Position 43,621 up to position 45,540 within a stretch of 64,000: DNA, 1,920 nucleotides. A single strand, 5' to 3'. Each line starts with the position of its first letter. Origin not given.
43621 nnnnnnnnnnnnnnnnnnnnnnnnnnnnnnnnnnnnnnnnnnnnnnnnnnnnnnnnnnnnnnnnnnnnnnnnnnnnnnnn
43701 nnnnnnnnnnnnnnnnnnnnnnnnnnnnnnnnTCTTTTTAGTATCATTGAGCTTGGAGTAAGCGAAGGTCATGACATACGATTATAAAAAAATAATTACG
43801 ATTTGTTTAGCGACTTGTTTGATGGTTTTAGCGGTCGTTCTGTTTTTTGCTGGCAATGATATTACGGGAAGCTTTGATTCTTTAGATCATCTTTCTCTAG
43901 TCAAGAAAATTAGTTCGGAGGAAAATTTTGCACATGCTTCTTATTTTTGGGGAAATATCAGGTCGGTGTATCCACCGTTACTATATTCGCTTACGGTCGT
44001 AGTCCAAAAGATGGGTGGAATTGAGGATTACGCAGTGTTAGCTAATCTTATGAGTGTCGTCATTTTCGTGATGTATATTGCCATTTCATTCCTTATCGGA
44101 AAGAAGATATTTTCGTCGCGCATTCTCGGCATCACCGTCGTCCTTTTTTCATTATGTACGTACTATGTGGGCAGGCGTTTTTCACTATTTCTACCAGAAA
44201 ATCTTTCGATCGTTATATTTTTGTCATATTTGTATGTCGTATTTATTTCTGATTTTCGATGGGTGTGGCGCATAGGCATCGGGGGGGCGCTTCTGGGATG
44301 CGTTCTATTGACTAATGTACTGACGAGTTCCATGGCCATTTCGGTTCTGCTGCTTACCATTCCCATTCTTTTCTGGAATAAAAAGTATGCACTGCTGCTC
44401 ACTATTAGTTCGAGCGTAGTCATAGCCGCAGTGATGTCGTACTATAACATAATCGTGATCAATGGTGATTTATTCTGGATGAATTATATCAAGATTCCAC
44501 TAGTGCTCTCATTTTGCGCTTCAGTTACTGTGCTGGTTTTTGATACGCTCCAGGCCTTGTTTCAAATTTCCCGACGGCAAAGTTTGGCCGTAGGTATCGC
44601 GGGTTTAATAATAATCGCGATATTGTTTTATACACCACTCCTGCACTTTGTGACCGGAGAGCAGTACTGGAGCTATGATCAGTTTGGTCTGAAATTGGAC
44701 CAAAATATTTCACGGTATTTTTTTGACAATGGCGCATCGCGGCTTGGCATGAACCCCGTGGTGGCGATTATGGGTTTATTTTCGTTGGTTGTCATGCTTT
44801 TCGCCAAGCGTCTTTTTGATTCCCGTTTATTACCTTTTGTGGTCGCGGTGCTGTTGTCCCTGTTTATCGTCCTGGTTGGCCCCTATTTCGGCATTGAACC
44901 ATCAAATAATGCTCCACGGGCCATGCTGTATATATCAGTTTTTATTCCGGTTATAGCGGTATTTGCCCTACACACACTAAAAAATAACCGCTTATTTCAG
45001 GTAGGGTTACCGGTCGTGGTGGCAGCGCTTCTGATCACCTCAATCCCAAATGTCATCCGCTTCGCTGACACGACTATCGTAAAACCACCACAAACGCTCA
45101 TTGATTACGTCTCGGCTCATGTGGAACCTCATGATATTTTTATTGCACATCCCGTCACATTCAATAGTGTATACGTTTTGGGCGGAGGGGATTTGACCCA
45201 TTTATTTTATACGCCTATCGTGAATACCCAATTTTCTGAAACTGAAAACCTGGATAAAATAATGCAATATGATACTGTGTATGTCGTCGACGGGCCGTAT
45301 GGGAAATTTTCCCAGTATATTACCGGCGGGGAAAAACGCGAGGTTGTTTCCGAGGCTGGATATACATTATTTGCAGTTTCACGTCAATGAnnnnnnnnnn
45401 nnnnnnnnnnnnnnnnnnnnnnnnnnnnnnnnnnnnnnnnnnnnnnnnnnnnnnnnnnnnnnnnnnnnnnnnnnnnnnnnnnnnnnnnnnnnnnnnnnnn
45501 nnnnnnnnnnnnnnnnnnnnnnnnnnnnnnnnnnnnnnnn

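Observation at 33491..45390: Two polyprenol-phosphate GT2 modules plus GtrA, DUF2304 and GT-C-like membrane proteins: an extracytoplasmic glycosylation system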

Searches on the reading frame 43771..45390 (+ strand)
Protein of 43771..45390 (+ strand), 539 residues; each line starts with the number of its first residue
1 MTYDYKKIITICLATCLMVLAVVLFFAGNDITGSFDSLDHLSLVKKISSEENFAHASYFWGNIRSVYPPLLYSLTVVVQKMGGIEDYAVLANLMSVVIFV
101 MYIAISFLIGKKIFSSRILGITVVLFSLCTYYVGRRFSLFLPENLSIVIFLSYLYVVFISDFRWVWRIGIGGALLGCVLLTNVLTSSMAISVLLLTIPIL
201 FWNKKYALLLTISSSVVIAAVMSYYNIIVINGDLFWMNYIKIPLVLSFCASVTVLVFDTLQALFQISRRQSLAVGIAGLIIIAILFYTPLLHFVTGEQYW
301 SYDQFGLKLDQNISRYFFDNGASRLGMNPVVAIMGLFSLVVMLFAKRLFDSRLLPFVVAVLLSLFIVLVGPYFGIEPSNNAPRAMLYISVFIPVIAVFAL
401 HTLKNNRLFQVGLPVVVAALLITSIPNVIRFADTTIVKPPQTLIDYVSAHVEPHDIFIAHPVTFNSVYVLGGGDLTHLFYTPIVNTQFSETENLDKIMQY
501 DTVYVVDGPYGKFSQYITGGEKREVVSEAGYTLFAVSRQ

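Call 5: search_protein_families(library=pfam, proteins=[window:43771-45390:+], max_evalue=0.01)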
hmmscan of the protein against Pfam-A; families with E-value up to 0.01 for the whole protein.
window:43771-45390:+ (539 aa): 1 family
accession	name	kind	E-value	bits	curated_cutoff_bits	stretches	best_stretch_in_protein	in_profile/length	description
PF04971.17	Phage_holin_2_1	-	0.00044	20.6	26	1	241-289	2-50/64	Bacteriophage P21 holin S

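Call 8: search_protein_families(library=ncbifam, proteins=[window:43771-45390:+], max_evalue=0.1)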
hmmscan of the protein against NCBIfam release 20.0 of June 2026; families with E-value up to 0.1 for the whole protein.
window:43771-45390:+ (539 aa): 0 families

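Call 9: search_solved_structures(query=window:43771-45390:+, max_evalue=10)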
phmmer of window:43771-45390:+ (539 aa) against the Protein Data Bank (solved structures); distinct sequences matched with E-value up to 10: 0.

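Call 12: find_homologous_proteins(query=window:43771-45390:+, max_evalue=0.001)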
Query window:43771-45390:+ (539 aa): 4 proteins with E <= 0.001 among 8000 candidates.
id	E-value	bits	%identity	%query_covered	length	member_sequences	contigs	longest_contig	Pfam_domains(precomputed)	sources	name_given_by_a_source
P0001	0.0e+0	1027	88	100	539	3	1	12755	-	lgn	-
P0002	5.8e-282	955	100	83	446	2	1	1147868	-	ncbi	ncbi:MAG: hypothetical protein ACOYUK_02370 [Patescibacteria group bacterium]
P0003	1.8e-202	692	58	100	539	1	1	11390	-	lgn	-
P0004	7.9e-198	677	57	100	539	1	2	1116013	-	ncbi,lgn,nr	ncbi:MAG: hypothetical protein HZC01_05480 [Candidatus Kerfeldbacteria bacterium]|nr:hypothetical pr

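Call 18: find_encoding_contigs(protein=P0004, flank=10000, max_places=3)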
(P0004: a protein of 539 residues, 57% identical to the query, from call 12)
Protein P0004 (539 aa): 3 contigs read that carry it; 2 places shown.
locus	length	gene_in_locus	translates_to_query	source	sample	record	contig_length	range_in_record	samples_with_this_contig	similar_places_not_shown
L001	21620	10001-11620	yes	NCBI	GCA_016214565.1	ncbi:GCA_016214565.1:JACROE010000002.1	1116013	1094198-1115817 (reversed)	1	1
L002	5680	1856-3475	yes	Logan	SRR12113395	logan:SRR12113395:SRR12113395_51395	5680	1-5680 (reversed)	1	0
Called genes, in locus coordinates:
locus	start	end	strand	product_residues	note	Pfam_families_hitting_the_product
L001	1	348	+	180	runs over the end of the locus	PF13517:FG-GAP_3 (faint), PF01839:FG-GAP (weak)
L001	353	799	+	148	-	PF04138:GtrA_DPMS_TM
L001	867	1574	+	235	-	PF00535:Glycos_transf_2, PF10111:Glyco_tranf_2_2, PF13641:Glyco_tranf_2_3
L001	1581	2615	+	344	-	PF04321:RmlD_sub_bind (weak), PF01073:3Beta_HSD, PF01370:Epimerase, PF07993:NAD_binding_4 (faint), PF16363:GDP_Man_Dehyd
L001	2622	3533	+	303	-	PF01073:3Beta_HSD, PF01370:Epimerase, PF02719:Polysacc_synt_2, PF04321:RmlD_sub_bind, PF13460:NAD_binding_10, PF16363:GDP_Man_Dehyd, PF07993:NAD_binding_4 (weak)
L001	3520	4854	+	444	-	PF03721:UDPG_MGDP_dh_N, PF00984:UDPG_MGDP_dh, PF03720:UDPG_MGDP_dh_C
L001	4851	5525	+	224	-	PF00535:Glycos_transf_2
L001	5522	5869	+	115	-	PF10066:DUF2304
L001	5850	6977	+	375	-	PF13439:Glyco_transf_4, PF13579:Glyco_trans_4_4, PF20706:GT4-conflict, PF00534:Glycos_transf_1, PF13692:Glyco_trans_1_4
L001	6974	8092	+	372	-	PF13439:Glyco_transf_4, PF13579:Glyco_trans_4_4, PF20706:GT4-conflict, PF00534:Glycos_transf_1, PF13692:Glyco_trans_1_4, PF13524:Glyco_trans_1_2 (weak)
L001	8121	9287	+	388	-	PF13439:Glyco_transf_4, PF13579:Glyco_trans_4_4, PF00534:Glycos_transf_1, PF13692:Glyco_trans_1_4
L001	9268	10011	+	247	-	PF01209:Ubie_methyltran, PF13489:Methyltransf_23, PF07021:MetW, PF13847:Methyltransf_31, PF08241:Methyltransf_11, PF08242:Methyltransf_12, PF13649:Methyltransf_25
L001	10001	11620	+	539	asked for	-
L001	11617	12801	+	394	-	PF13439:Glyco_transf_4, PF00534:Glycos_transf_1, PF13692:Glyco_trans_1_4, PF13524:Glyco_trans_1_2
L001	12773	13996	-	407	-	PF13439:Glyco_transf_4, PF13579:Glyco_trans_4_4, PF00534:Glycos_transf_1, PF13692:Glyco_trans_1_4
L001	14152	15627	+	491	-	PF01943:Polysacc_synt, PF13440:Polysacc_synt_3, PF03023:MurJ (weak), PF01554:MatE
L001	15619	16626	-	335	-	PF13524:Glyco_trans_1_2 (weak), PF00534:Glycos_transf_1 (weak)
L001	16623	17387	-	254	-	PF00977:His_biosynth, PF03060:NMO (weak)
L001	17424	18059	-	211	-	PF00117:GATase, PF01174:SNO (faint), PF07722:Peptidase_C26 (weak)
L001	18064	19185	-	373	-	-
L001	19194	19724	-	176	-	PF25087:GMPPB_C (faint), PF25084:LbH_EIF2B (faint), PF00132:Hexapep (weak), PF14602:Hexapep_2 (weak)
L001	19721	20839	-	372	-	PF00155:Aminotran_1_2 (weak), PF01041:DegT_DnrJ_EryC1, PF01053:Cys_Met_Meta_PP, PF01212:Beta_elim_lyase (weak)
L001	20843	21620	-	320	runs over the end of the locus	PF01073:3Beta_HSD, PF01370:Epimerase, PF02719:Polysacc_synt_2, PF04321:RmlD_sub_bind (weak), PF16363:GDP_Man_Dehyd, PF07993:NAD_binding_4 (faint)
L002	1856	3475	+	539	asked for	-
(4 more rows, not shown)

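Call 19: find_encoding_contigs(protein=P0003, flank=10000, max_places=3)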
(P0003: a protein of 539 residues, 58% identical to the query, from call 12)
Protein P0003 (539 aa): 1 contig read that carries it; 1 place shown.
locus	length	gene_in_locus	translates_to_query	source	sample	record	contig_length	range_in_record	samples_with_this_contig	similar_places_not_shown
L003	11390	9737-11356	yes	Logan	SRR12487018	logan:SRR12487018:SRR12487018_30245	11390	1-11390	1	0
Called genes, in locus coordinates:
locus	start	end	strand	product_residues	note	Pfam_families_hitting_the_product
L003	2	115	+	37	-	?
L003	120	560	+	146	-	PF04138:GtrA_DPMS_TM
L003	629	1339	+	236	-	PF00535:Glycos_transf_2, PF10111:Glyco_tranf_2_2, PF13641:Glyco_tranf_2_3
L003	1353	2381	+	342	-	PF01073:3Beta_HSD, PF01370:Epimerase, PF07993:NAD_binding_4 (faint), PF16363:GDP_Man_Dehyd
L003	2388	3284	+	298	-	PF01073:3Beta_HSD, PF01370:Epimerase, PF02719:Polysacc_synt_2, PF04321:RmlD_sub_bind, PF13460:NAD_binding_10, PF16363:GDP_Man_Dehyd, PF07993:NAD_binding_4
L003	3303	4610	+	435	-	PF03446:NAD_binding_2 (weak), PF03721:UDPG_MGDP_dh_N, PF00984:UDPG_MGDP_dh, PF03720:UDPG_MGDP_dh_C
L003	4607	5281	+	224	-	PF00535:Glycos_transf_2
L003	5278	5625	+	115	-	PF10066:DUF2304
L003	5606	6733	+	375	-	PF13439:Glyco_transf_4, PF13579:Glyco_trans_4_4, PF20706:GT4-conflict, PF00534:Glycos_transf_1, PF13692:Glyco_trans_1_4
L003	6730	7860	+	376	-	PF13439:Glyco_transf_4, PF13579:Glyco_trans_4_4, PF20706:GT4-conflict, PF00534:Glycos_transf_1, PF13692:Glyco_trans_1_4, PF13524:Glyco_trans_1_2 (weak)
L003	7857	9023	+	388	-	PF13439:Glyco_transf_4, PF13579:Glyco_trans_4_4 (weak), PF00534:Glycos_transf_1, PF13692:Glyco_trans_1_4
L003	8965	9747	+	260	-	PF01209:Ubie_methyltran, PF13489:Methyltransf_23, PF07021:MetW, PF13847:Methyltransf_31, PF08241:Methyltransf_11, PF08242:Methyltransf_12, PF13649:Methyltransf_25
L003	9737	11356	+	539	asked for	-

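Call 26: predict_structure(alignment_id=A1)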
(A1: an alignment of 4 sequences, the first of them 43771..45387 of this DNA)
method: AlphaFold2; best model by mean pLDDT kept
length: 539 residues; sequences in the alignment: 4
mean_pLDDT: 39.4   pTM: 0.27
mean pLDDT of the five models: 39.4, 38.8, 38.6, 36.2, 35.2
residues with pLDDT >= 90: 0; 70-90: 24; 50-70: 51; < 50: 464
segments of 3 or more residues with pLDDT < 50: 1-437, 469-489
pLDDT, mean of each block of 10 residues (from residue 1): 35 37 31 29 29 31 32 37 36 38 35 36 39 35 40 39 36 37 34 34 34 35 30 28 35 39 39 40 35 29 32 32 32 35 35 37 37 31 33 35 37 34 28 41 71 64 49 45 45 62 68 59 74 70
secondary structure, 60 per line:
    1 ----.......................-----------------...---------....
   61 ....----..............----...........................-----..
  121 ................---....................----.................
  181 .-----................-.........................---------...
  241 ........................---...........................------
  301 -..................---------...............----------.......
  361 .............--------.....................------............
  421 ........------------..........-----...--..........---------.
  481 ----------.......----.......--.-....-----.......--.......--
elements in order: H5-27 H57-64 H69-82 H87-113 H119-136 H140-159 H164-181 H187-202 H204-228 H238-264 H268-294 H302-319 H329-343 H354-373 H382-402 H409-428 H441-450 E456-458 H461-470 H491-497 E502-508 H513-516 E522-528 E531-537

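Call 38: find_related_loci(query=A1, collection=genome_contigs, flank=10000)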
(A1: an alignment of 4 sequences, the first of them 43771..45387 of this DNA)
Query A1 (539 aa) in genome_contigs; peptide patterns used: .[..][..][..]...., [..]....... (x = any residue, [..] = any of these).
44 stretches matched a pattern, but none encodes a relative of the query by tblastn (E <= 1e-3).

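Call 55: search_protein_representatives(alignment_id=A1)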
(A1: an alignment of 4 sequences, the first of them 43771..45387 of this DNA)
Query: 4 sequences, 539 profile positions. Proteins with E-value up to 0.001 (for the whole library): 12; up to 1e-10: 10; up to 1e-30: 7. The best 12 are listed.
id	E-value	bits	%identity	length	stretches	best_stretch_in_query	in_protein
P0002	2.1e-256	868.7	-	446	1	94-539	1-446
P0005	1.3e-87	311.6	-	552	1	26-535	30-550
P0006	9.1e-68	246.1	-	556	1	26-514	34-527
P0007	1.1e-66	242.6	-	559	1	26-487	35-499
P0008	6.9e-47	177.2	-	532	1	7-536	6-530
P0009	3.0e-45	171.8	-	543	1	7-507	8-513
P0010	7.1e-36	140.9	-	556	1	2-534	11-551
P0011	1.4e-28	116.8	-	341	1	197-534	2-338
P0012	1.0e-21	94.1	-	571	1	10-499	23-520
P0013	1.9e-21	93.3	-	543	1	24-533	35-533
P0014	2.0e-05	40.4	-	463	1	3-215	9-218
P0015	3.5e-04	36.3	-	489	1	17-156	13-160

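Call 57: search_protein_families(library=pfam, proteins=[P0005, P0006, P0007, P0008, P0009, P0010, P0012, P0013, P0014, P0015], max_evalue=1)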
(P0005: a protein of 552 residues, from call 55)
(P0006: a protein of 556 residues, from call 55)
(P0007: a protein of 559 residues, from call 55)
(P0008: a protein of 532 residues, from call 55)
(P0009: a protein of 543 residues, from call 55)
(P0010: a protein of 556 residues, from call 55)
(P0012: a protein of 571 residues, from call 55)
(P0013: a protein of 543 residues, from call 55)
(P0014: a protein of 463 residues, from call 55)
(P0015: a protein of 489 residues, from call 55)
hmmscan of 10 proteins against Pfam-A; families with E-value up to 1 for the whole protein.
P0005 (552 aa): 0 families

P0006 (556 aa): 0 families

P0007 (559 aa): 0 families

P0008 (532 aa): 1 family
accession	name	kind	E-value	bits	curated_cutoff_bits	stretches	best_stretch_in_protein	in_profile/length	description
PF20176.3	DUF6541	-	1.4e-07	30.6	29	2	233-399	287-451/646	Family of unknown function (DUF6541)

P0009 (543 aa): 0 families

P0010 (556 aa): 1 family
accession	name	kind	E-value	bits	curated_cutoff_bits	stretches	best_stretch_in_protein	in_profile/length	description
PF06394.18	Pepsin-I3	-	0.18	12.5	21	1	468-500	24-57/74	Pepsin inhibitor-3-like repeated domain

P0012 (571 aa): 3 families
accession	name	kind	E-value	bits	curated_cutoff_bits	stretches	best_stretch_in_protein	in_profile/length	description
PF14897.12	EpsG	-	0.0001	22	30.1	1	267-440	153-309/326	EpsG family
PF11992.13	TgpA_N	-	0.00087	18.8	30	0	257-441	21-144/333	TgpA N-terminal domain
PF10966.13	DUF2768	-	0.067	14.2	23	1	342-387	4-47/58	Protein of unknown function (DUF2768)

P0013 (543 aa): 0 families

P0014 (463 aa): 1 family
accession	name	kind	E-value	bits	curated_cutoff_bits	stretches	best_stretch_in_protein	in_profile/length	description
PF13231.12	PMT_2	-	1.7e-15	58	26.1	1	69-226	2-160/160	Dolichyl-phosphate-mannose-protein mannosyltransferase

P0015 (489 aa): 4 families
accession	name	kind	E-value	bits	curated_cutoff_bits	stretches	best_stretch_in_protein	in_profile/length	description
PF14897.12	EpsG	-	2.2e-05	24.2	30.1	1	12-371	3-315/326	EpsG family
PF07695.17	7TMR-DISM_7TM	-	0.013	15.8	29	1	265-367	68-168/205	7TM diverse intracellular signalling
PF14967.11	FAM70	-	0.025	14.4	27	1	297-368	29-98/323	FAM70 protein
PF24841.1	DUF7719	-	0.058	13.6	25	1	290-317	30-57/69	Domain of unknown function (DUF7719)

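Call 63: find_encoding_contigs(protein=P0005, flank=10000, max_places=2)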
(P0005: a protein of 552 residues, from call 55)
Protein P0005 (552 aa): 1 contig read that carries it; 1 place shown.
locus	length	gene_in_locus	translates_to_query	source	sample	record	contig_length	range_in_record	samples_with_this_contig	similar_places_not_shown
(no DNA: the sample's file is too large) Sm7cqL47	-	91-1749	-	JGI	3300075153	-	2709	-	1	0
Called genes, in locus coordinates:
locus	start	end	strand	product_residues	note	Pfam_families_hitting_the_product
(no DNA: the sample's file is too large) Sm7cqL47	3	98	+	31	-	?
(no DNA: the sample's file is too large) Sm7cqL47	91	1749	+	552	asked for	-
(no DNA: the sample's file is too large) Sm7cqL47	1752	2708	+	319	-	?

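Call 64: find_encoding_contigs(protein=P0008, flank=10000, max_places=2)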
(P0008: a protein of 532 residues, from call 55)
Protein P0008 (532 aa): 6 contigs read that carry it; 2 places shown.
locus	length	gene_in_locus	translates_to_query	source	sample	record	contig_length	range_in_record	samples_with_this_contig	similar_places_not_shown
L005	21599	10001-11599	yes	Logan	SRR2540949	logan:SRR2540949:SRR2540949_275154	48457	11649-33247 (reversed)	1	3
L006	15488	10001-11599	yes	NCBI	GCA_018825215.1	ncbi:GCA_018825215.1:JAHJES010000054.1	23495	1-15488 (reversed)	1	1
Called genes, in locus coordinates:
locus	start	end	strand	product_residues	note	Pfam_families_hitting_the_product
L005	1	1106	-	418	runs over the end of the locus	PF05221:AdoHcyase, PF02826:2-Hacid_dh_C (weak), PF00670:AdoHcyase_NAD, PF07991:KARI_N (weak)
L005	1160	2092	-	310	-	PF00294:PfkB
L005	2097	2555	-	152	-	PF00908:dTDP_sugar_isom, PF14667:Polysacc_synt_C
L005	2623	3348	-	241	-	PF00483:NTP_transferase, PF12804:NTP_transf_3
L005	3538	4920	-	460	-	-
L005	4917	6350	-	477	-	-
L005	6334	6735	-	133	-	-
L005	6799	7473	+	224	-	PF00535:Glycos_transf_2, PF13641:Glyco_tranf_2_3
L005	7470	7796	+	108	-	PF10066:DUF2304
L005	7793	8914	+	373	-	PF13439:Glyco_transf_4, PF13579:Glyco_trans_4_4 (weak), PF20706:GT4-conflict, PF00534:Glycos_transf_1, PF13692:Glyco_trans_1_4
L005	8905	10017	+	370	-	PF13439:Glyco_transf_4, PF13477:Glyco_trans_4_2 (weak), PF20706:GT4-conflict, PF00534:Glycos_transf_1, PF13692:Glyco_trans_1_4, PF13524:Glyco_trans_1_2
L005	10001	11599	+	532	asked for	PF20176:DUF6541 (faint)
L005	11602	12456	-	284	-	PF00685:Sulfotransfer_1, PF13469:Sulfotransfer_3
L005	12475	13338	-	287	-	PF00685:Sulfotransfer_1, PF13469:Sulfotransfer_3 (weak)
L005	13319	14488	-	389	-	PF00534:Glycos_transf_1, PF13692:Glyco_trans_1_4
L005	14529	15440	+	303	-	PF00685:Sulfotransfer_1, PF13469:Sulfotransfer_3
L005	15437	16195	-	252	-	PF00535:Glycos_transf_2, PF10111:Glyco_tranf_2_2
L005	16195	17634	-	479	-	-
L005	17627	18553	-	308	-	PF01370:Epimerase, PF04321:RmlD_sub_bind (faint), PF16363:GDP_Man_Dehyd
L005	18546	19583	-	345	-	PF01370:Epimerase, PF04321:RmlD_sub_bind (weak), PF16363:GDP_Man_Dehyd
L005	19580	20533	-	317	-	PF01073:3Beta_HSD, PF01370:Epimerase, PF02719:Polysacc_synt_2, PF04321:RmlD_sub_bind, PF07993:NAD_binding_4 (faint), PF16363:GDP_Man_Dehyd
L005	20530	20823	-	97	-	PF07760:DUF1616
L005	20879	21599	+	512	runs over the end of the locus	-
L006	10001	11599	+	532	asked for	PF20176:DUF6541 (faint)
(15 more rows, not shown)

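Call 65: find_encoding_contigs(protein=P0009, flank=10000, max_places=2)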
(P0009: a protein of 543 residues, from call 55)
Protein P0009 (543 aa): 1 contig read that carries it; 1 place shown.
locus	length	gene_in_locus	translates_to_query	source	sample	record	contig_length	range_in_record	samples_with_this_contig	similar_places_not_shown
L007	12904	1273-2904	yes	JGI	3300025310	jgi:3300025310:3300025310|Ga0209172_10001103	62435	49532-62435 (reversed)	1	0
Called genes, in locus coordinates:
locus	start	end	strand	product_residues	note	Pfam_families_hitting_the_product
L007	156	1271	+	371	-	PF13439:Glyco_transf_4, PF13579:Glyco_trans_4_4, PF20706:GT4-conflict, PF00534:Glycos_transf_1, PF13692:Glyco_trans_1_4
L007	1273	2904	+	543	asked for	-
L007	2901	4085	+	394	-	PF13477:Glyco_trans_4_2 (weak), PF13439:Glyco_transf_4, PF13579:Glyco_trans_4_4, PF00534:Glycos_transf_1, PF13692:Glyco_trans_1_4, PF13524:Glyco_trans_1_2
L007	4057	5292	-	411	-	PF13439:Glyco_transf_4, PF13579:Glyco_trans_4_4, PF00534:Glycos_transf_1, PF13692:Glyco_trans_1_4, PF13524:Glyco_trans_1_2 (weak)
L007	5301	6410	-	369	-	PF13477:Glyco_trans_4_2, PF13439:Glyco_transf_4, PF13579:Glyco_trans_4_4, PF00534:Glycos_transf_1, PF13692:Glyco_trans_1_4, PF13524:Glyco_trans_1_2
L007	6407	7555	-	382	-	PF01041:DegT_DnrJ_EryC1, PF00155:Aminotran_1_2, PF01053:Cys_Met_Meta_PP, PF01212:Beta_elim_lyase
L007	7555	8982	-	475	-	PF01118:Semialdhyde_dh (faint), PF13727:CoA_binding_3, PF01073:3Beta_HSD, PF01370:Epimerase, PF02719:Polysacc_synt_2, PF04321:RmlD_sub_bind, PF08659:KR (weak), PF16363:GDP_Man_Dehyd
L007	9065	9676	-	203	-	PF03848:TehB (weak), PF13489:Methyltransf_23, PF05175:MTS (weak), PF08241:Methyltransf_11, PF08242:Methyltransf_12, PF13649:Methyltransf_25, PF13847:Methyltransf_31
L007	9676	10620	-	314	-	PF00535:Glycos_transf_2, PF13641:Glyco_tranf_2_3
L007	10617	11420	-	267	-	PF13489:Methyltransf_23, PF08241:Methyltransf_11, PF08242:Methyltransf_12, PF01209:Ubie_methyltran (weak), PF13649:Methyltransf_25, PF13847:Methyltransf_31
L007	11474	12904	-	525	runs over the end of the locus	PF01943:Polysacc_synt, PF13440:Polysacc_synt_3, PF03023:MurJ (weak), PF01554:MatE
